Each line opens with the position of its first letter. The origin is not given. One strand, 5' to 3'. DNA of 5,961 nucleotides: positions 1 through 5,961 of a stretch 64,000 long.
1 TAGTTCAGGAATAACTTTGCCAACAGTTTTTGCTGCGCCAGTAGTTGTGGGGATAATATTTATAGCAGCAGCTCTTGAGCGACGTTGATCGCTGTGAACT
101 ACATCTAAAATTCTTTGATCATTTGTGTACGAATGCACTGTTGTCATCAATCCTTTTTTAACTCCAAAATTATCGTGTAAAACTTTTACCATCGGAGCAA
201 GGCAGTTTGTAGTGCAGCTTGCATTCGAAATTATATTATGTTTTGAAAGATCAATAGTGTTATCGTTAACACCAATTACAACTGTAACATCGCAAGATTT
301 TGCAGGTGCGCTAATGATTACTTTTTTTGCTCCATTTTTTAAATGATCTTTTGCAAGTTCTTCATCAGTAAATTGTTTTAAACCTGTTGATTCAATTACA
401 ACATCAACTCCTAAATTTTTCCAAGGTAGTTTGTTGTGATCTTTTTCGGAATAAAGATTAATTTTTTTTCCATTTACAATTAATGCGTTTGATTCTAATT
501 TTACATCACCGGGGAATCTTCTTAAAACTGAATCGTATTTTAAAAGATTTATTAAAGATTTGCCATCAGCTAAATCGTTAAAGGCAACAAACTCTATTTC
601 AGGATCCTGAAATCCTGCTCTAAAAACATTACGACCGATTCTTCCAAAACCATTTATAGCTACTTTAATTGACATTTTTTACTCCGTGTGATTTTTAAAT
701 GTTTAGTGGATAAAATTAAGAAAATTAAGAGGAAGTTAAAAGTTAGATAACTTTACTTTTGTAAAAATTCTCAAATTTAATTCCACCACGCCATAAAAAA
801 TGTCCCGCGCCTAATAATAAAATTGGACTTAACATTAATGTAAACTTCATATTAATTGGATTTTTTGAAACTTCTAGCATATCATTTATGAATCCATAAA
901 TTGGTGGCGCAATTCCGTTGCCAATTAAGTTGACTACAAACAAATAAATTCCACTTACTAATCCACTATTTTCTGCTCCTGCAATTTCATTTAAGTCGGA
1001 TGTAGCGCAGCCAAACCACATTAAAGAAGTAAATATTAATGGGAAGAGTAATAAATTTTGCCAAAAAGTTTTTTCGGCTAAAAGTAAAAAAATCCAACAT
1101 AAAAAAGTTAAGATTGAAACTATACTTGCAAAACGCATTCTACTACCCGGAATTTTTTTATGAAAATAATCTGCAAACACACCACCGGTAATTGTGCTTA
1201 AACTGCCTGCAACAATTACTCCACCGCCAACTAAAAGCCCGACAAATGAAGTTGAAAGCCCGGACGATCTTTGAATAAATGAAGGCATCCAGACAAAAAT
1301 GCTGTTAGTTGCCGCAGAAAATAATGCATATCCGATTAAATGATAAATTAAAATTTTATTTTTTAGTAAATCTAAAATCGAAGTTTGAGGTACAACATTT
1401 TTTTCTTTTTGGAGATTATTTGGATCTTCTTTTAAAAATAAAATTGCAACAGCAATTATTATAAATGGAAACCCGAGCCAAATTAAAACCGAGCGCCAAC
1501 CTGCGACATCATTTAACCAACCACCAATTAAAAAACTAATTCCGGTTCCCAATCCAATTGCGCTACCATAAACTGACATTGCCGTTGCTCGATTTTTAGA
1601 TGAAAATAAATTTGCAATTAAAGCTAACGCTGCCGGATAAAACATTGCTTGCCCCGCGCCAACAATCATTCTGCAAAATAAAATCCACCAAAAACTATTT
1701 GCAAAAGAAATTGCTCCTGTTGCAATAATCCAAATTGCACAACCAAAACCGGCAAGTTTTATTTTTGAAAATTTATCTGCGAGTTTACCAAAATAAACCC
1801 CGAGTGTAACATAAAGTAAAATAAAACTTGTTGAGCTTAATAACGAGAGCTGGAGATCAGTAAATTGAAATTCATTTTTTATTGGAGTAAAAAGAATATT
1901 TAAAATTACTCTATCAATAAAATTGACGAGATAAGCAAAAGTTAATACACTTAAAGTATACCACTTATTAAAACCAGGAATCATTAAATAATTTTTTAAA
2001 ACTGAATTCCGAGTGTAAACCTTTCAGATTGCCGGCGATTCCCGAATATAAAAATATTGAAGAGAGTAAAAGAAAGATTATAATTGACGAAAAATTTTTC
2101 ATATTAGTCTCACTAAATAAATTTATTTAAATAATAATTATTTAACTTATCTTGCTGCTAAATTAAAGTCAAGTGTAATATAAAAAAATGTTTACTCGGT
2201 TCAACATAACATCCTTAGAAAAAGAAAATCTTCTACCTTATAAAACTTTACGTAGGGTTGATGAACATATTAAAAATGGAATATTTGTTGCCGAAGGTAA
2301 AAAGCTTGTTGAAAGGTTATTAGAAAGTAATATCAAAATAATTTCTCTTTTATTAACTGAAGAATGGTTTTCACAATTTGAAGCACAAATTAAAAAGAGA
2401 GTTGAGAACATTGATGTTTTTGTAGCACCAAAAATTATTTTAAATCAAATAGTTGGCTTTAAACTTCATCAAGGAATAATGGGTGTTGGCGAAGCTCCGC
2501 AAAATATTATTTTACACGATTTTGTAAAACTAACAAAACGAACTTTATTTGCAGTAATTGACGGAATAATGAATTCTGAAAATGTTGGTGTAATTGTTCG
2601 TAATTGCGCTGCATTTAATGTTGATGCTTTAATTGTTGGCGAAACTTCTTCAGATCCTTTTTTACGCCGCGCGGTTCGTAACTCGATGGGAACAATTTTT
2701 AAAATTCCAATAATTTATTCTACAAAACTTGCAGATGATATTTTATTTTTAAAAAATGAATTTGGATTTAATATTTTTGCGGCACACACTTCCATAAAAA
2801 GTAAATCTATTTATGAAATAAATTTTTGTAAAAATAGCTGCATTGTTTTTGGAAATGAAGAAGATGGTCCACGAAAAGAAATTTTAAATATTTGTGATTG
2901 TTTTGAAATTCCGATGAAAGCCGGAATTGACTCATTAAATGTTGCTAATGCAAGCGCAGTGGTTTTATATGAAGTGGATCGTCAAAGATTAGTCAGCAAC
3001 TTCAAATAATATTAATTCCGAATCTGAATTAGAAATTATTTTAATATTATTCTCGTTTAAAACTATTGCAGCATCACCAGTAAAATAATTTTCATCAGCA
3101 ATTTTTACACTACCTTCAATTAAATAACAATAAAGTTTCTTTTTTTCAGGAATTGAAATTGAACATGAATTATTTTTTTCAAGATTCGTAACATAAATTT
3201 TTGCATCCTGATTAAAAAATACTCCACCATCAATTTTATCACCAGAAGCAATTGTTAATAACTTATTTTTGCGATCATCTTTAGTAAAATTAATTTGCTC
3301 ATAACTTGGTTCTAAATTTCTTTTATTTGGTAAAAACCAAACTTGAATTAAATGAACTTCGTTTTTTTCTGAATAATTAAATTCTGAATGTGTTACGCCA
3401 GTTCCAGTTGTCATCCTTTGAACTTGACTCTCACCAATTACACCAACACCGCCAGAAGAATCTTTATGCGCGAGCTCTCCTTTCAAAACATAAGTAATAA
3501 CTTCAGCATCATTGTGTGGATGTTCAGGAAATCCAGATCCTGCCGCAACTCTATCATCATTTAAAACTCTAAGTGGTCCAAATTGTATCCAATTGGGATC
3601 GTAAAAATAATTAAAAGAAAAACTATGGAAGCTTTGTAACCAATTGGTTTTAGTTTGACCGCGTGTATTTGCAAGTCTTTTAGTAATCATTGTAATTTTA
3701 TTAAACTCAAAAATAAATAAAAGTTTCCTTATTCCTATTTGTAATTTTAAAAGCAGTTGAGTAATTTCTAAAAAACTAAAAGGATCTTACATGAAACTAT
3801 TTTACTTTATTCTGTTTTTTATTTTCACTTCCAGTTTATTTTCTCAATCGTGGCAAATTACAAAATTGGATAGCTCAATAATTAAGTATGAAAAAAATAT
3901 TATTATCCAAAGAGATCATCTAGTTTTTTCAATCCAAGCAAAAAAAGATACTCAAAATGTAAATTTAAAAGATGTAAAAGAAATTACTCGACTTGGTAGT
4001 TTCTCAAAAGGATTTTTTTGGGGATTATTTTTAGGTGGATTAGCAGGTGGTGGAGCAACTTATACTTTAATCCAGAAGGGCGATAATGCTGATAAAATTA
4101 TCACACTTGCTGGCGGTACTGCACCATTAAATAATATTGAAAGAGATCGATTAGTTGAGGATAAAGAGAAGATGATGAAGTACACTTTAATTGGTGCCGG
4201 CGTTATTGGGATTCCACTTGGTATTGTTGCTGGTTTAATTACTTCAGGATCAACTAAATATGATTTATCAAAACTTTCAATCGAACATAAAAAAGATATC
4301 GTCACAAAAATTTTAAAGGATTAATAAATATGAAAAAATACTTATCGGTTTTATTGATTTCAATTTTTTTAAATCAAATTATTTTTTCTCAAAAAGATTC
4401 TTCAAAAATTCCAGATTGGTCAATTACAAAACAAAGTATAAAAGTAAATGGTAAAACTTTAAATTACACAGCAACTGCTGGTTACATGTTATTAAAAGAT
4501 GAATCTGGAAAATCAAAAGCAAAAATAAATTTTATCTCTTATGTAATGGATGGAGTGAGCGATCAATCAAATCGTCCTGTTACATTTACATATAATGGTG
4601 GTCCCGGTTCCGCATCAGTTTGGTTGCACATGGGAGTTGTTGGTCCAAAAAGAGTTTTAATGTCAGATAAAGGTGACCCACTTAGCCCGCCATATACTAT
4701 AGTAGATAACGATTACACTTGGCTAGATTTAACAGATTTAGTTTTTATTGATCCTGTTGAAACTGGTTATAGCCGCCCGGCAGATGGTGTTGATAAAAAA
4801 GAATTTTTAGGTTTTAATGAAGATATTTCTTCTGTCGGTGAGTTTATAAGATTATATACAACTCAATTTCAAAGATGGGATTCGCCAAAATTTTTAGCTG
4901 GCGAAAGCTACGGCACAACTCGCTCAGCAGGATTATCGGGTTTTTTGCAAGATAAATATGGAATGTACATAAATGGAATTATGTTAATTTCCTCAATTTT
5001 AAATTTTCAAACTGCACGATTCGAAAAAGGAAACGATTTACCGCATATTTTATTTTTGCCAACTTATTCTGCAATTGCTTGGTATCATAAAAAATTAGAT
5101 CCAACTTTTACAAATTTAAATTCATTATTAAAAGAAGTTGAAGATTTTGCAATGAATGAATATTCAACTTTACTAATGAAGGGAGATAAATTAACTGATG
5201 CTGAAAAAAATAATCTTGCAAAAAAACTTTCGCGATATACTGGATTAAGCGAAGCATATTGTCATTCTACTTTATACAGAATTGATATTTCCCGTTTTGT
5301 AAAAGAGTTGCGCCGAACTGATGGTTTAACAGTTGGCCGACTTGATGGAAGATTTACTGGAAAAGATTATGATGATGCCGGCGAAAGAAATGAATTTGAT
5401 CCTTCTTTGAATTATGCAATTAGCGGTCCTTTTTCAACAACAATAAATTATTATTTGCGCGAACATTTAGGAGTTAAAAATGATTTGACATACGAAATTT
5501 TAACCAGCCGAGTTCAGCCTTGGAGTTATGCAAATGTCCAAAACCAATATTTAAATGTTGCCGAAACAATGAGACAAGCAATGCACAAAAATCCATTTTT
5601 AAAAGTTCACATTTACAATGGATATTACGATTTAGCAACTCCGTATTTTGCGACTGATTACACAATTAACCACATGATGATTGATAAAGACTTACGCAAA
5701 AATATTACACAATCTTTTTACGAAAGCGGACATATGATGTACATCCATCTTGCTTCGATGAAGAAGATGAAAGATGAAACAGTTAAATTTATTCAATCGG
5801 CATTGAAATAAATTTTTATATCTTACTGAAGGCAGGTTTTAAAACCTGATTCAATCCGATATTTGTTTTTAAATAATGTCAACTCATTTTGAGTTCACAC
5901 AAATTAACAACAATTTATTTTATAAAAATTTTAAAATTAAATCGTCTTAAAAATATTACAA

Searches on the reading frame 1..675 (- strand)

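Call 61: search_protein_families(library=pfam, proteins=[window:1-675:-], max_evalue=0.0001)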
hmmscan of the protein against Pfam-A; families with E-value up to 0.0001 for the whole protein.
window:1-675:- (225 aa): 2 families
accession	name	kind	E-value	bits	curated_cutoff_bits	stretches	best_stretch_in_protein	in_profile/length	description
PF00044.30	Gp_dh_N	-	5.2e-36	123.4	31.7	1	3-99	1-97/101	Glyceraldehyde 3-phosphate dehydrogenase, NAD binding domain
PF02800.25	Gp_dh_C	-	2.2e-29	102.5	24.4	1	159-225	1-68/158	Glyceraldehyde 3-phosphate dehydrogenase, C-terminal domain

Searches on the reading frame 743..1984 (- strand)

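Call 41: search_protein_families(library=pfam, proteins=[window:743-1984:-], max_evalue=1e-8)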
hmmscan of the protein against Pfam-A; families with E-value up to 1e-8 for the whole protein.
window:743-1984:- (413 aa): 2 families
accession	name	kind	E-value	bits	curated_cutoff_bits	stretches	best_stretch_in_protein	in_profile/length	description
PF07690.21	MFS_1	-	7.2e-53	180.1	33.4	1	14-360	1-347/347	Major Facilitator Superfamily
PF03137.26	OATP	-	6.5e-12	45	25.8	1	201-302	284-384/545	Organic Anion Transporter Polypeptide (OATP) family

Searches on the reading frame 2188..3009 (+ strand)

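Call 41: search_protein_families(library=pfam, proteins=[window:2188-3009:+], max_evalue=1e-8)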
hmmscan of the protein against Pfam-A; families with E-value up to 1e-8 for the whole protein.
window:2188-3009:+ (273 aa): 2 families
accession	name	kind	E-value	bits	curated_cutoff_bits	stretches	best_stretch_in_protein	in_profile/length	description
PF00588.24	SpoU_methylase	-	4.4e-34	118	29.7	1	121-261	3-142/142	SpoU rRNA Methylase family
PF08032.17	SpoU_sub_bind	-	6.2e-09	36.5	22.8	0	35-105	2-74/76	RNA 2'-O ribose methyltransferase substrate binding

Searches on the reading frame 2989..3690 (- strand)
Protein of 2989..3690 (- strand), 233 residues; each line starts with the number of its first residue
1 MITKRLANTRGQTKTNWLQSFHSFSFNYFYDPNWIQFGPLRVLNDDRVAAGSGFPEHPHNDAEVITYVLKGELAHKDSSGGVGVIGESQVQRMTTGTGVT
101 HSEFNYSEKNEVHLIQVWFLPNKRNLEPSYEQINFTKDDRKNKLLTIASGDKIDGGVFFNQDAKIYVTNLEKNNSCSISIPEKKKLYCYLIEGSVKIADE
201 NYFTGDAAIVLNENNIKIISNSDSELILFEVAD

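Call 41: search_protein_families(library=pfam, proteins=[window:2989-3690:-], max_evalue=1e-8)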
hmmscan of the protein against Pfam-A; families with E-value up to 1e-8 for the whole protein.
window:2989-3690:- (233 aa): 2 families
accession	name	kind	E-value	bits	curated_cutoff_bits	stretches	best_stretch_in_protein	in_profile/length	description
PF02678.22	Pirin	-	3.6e-30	104.6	26.1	1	8-118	6-107/108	Pirin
PF17954.7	Pirin_C_2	-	2.3e-18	66.6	22.9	1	147-231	2-86/86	Quercetinase C-terminal cupin domain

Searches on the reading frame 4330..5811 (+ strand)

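Call 41: search_protein_families(library=pfam, proteins=[window:4330-5811:+], max_evalue=1e-8)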
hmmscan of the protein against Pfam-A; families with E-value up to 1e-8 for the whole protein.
window:4330-5811:+ (493 aa): 1 family
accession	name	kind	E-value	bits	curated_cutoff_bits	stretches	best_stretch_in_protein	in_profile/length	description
PF00450.28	Peptidase_S10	-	2.7e-16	60.4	21.9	1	44-456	7-367/420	Serine carboxypeptidase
